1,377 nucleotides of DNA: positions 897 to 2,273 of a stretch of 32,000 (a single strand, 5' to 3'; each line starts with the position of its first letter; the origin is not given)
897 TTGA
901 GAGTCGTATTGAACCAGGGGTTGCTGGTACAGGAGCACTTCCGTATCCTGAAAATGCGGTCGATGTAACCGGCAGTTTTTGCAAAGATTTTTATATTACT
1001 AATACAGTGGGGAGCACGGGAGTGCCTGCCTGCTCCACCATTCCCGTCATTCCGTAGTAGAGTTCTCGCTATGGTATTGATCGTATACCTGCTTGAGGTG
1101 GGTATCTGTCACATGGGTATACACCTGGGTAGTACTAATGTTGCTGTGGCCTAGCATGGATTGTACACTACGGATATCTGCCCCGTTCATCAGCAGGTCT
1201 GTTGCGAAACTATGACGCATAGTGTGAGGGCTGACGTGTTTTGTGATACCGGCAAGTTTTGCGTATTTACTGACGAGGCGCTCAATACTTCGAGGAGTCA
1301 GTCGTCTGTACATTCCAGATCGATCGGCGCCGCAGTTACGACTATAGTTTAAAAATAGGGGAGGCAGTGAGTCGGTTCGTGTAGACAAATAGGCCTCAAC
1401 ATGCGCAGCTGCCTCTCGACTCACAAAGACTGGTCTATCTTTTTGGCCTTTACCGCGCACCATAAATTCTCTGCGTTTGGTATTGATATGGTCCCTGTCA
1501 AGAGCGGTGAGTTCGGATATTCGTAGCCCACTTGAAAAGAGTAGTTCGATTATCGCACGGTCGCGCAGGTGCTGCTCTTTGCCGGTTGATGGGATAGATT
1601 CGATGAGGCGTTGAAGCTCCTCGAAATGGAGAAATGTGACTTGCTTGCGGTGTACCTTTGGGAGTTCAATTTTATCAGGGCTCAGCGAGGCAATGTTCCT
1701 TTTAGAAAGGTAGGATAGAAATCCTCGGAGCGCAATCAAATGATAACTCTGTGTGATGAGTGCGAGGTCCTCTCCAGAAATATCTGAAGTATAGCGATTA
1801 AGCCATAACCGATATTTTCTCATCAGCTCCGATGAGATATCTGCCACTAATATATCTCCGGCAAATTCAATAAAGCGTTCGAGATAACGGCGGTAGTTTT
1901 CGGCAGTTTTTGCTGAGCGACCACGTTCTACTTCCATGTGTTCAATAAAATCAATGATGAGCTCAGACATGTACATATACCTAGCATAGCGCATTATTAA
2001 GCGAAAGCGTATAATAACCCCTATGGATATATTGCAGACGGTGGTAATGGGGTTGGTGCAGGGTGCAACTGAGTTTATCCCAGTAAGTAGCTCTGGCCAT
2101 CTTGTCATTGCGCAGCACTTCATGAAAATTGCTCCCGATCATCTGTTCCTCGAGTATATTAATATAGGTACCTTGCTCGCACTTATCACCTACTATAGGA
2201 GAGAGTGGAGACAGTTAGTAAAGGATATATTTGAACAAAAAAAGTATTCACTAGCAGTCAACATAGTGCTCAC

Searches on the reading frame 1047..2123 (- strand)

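Call 44: search_protein_families(library=ncbifam, proteins=[window:1047-2123:-])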
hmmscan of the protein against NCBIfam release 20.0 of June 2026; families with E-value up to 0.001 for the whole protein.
window:1047-2123:- (358 aa): 13 families
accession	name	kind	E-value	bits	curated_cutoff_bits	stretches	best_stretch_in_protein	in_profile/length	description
TIGR02224.1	recomb_XerC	equivalog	6.1e-73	245.8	335.15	1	58-353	2-292/295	tyrosine recombinase XerC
NF001399.0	PRK00283.1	subfamily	3.4e-70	236.7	279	1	53-353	6-298/300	tyrosine recombinase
TIGR02225.1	recomb_XerD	equivalog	2e-69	234.2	329.6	1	58-353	2-289/290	site-specific tyrosine recombinase XerD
NF040815.2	recomb_XerA_Arch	equivalog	6.4e-67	225.9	220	1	58-347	2-263/263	site-specific tyrosine recombinase/integron integrase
NF002331.0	PRK01287.1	subfamily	5.7e-55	186.8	371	1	53-353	27-327/365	site-specific tyrosine recombinase XerC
TIGR02249.1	integrase_gron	subfamily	6.2e-39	134.2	265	2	269-346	229-308/315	integron integrase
NF003462.0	PRK05084.1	equivalog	5.2e-35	120.8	267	1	170-351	179-357/360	tyrosine recombinase XerS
NF011946.0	PRK15417.1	equivalog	5.3e-23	81.7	435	1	267-340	242-317/337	integron integrase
NF007370.0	PRK09870.1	subfamily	1.1e-11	44.8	221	1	158-352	6-193/200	tyrosine-type DNA invertase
NF007371.0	PRK09871.1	subfamily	4.3e-10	39.4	222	1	164-348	6-184/198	tyrosine-type DNA invertase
NF040693.1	recomb_GmtY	equivalog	3.7e-09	36.3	340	1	245-345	339-439/441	gamma-mobile-trio recombinase GmtY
NF041502.1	integrase_1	equivalog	6.9e-05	21.7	350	1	285-346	307-368/484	site-specific integrase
NF047926.1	integrase_GmtZ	equivalog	0.00012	20.3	600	1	205-352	340-484/784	gamma-mobile-trio integrase GmtZ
